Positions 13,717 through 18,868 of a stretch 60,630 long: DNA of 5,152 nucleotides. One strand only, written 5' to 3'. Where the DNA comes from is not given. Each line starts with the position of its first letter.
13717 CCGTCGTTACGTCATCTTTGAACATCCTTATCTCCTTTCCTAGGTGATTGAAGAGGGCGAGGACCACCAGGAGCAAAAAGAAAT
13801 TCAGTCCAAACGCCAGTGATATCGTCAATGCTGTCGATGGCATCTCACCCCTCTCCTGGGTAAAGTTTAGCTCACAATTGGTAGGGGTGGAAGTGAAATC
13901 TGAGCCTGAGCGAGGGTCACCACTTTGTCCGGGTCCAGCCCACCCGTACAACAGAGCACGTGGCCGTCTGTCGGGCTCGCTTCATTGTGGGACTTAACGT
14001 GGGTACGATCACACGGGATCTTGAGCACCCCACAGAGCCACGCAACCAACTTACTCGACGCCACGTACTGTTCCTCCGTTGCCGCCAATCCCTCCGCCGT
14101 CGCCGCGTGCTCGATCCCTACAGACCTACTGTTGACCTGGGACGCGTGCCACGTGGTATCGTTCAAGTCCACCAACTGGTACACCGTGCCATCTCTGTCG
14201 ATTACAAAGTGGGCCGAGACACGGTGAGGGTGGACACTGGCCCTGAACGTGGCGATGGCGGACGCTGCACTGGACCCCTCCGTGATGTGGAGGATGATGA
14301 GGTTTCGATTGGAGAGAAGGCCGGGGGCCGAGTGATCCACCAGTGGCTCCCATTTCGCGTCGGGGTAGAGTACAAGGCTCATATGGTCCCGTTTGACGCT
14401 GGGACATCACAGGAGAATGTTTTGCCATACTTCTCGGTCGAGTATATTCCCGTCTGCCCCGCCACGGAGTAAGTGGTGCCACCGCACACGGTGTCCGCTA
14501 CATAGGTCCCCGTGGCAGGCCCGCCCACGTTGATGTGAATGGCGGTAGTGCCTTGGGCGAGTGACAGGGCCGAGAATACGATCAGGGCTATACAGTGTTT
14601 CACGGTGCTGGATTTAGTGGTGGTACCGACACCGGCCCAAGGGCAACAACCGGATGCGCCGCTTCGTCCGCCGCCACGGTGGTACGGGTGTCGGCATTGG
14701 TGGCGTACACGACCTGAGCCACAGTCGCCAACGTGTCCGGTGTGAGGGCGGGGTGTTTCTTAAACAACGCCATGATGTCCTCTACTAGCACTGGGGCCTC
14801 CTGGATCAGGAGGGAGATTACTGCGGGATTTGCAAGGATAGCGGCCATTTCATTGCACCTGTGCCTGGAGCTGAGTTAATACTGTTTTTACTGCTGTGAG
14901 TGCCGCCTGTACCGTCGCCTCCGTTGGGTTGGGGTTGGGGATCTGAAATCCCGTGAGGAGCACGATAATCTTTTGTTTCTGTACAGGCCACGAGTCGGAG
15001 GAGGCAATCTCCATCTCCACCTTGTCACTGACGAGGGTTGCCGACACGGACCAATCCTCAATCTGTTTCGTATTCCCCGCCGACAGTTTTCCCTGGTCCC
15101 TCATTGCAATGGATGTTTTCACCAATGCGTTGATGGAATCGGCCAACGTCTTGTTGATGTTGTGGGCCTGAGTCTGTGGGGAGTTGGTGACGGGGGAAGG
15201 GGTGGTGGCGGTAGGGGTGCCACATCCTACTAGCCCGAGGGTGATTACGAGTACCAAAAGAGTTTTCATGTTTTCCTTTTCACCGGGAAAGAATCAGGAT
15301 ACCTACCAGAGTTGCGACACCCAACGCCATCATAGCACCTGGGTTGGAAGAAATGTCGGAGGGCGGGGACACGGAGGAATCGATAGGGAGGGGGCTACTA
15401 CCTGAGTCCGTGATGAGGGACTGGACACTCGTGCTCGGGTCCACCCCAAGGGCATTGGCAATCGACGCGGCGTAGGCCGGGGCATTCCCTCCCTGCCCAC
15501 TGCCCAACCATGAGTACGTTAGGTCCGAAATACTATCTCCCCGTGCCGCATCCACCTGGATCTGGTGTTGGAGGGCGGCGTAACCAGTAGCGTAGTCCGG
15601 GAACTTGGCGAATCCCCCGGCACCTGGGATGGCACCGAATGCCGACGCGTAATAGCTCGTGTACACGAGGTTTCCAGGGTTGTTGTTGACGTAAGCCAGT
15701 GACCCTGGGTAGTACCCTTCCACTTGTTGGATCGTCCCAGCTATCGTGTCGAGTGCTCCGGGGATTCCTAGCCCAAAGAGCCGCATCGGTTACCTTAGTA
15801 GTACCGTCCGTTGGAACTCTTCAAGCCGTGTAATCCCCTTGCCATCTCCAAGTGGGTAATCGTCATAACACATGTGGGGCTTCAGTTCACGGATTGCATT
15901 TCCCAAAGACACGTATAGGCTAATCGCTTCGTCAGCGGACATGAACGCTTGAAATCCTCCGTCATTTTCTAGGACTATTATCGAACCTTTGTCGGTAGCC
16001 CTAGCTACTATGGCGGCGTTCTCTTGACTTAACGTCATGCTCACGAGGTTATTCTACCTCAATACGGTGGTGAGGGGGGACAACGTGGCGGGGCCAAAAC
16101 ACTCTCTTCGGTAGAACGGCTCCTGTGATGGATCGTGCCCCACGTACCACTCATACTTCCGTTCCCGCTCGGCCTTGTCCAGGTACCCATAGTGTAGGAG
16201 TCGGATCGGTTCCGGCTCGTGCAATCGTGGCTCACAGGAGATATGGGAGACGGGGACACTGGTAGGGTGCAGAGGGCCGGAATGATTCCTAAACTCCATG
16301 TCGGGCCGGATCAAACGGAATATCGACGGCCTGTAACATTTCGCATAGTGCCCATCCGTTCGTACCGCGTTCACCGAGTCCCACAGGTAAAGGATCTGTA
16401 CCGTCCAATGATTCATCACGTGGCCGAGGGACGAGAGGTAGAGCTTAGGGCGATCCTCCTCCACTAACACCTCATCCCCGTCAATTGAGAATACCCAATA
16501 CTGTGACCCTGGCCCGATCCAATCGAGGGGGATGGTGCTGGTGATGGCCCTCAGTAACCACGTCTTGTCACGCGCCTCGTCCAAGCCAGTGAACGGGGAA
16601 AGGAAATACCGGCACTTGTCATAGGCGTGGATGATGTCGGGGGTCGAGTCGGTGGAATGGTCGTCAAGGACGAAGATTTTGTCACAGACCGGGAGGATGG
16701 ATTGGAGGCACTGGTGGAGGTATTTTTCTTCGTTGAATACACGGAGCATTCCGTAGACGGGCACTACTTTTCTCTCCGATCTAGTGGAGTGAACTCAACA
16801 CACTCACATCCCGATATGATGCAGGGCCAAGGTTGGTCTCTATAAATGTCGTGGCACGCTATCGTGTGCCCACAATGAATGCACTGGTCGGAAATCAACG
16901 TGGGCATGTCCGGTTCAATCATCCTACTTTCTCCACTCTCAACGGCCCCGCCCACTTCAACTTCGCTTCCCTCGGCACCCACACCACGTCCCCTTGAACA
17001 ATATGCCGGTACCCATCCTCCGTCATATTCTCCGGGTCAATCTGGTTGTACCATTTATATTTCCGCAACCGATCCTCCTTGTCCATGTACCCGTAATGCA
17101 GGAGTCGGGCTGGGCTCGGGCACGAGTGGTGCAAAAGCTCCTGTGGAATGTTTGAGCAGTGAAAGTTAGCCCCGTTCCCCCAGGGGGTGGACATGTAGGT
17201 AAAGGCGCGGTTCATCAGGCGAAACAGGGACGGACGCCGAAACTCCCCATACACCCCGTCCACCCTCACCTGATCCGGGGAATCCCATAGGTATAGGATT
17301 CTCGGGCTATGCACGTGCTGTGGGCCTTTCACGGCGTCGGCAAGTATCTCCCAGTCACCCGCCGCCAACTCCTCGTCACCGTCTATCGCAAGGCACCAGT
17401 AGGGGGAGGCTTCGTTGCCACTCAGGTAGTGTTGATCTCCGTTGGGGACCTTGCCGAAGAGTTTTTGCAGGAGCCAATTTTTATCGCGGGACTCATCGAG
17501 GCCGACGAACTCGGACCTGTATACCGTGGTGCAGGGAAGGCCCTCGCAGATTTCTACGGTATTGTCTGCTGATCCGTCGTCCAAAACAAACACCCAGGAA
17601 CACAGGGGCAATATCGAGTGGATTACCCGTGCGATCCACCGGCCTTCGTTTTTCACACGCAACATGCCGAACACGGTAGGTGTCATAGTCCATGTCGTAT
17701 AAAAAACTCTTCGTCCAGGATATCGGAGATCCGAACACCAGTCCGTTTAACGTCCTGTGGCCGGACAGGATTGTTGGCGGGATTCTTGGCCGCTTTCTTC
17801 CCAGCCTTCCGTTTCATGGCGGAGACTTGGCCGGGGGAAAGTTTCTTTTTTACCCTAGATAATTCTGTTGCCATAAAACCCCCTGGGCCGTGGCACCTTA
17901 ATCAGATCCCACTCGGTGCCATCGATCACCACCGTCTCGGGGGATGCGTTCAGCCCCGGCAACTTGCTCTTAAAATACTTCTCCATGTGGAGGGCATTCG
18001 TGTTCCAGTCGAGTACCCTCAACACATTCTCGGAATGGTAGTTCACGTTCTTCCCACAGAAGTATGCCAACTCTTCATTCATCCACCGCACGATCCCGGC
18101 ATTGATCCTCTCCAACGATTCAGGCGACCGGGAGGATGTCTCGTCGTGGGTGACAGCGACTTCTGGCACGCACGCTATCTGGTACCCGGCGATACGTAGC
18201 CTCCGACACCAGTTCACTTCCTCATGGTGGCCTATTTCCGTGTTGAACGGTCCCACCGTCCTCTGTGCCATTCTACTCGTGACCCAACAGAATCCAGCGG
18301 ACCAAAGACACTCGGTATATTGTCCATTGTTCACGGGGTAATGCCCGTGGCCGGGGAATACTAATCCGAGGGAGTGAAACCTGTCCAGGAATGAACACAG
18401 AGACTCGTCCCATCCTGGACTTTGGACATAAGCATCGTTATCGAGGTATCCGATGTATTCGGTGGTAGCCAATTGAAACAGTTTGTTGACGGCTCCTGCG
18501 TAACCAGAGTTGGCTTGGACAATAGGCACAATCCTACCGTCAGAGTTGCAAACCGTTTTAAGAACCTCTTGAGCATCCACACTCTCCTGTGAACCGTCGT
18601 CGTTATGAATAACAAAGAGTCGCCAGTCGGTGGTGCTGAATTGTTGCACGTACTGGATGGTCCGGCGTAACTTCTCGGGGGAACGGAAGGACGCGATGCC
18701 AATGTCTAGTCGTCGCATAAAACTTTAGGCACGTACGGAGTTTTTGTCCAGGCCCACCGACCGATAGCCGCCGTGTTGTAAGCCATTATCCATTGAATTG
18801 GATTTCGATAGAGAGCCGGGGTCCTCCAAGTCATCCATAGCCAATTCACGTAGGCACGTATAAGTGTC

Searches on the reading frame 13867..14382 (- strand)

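Call 65: search_protein_families(library=pfam, max_evalue=0.01, proteins=[window:13867-14382:-])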
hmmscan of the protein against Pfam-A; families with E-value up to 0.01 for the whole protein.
window:13867-14382:- (171 aa): 1 family
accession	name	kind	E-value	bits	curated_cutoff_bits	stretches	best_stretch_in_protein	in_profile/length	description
PF01510.30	Amidase_2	-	1.6e-27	96.8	26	1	27-134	6-121/131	N-acetylmuramoyl-L-alanine amidase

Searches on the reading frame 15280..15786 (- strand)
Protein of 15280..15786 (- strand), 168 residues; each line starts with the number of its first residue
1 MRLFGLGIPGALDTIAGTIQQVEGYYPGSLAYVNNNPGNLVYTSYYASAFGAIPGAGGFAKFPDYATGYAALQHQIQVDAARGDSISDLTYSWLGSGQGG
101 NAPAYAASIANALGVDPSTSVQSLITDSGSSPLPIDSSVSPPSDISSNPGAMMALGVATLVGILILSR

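Call 66: search_protein_families(library=phrogs, max_evalue=0.01, proteins=[window:15280-15786:-])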
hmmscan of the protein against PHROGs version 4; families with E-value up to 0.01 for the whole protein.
window:15280-15786:- (168 aa): 3 families
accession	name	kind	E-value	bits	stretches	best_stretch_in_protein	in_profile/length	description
phrog_2276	-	tail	3.3e-12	46.9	1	24-122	485-578/673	tail length tape measure protein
phrog_873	-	head and packaging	1.6e-09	37.7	1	34-121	360-450/1277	endolysin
phrog_7694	-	unknown function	0.00011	22.1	1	16-116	491-591/675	-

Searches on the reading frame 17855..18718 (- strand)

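Call 7: search_protein_families(library=pfam, max_evalue=0.01, proteins=[window:17855-18718:-])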
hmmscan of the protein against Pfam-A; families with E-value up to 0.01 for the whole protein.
window:17855-18718:- (287 aa): 3 families
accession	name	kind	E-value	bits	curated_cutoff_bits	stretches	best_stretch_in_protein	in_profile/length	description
PF00535.33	Glycos_transf_2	-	1.5e-12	48.2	23.3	1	6-132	2-123/168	Glycosyl transferase family 2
PF13641.12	Glyco_tranf_2_3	-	0.00076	20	27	0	155-199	177-217/230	Glycosyltransferase like family 2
PF10111.15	Glyco_tranf_2_2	-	0.0078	16.2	27.3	0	25-100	24-96/276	Glycosyltransferase like family 2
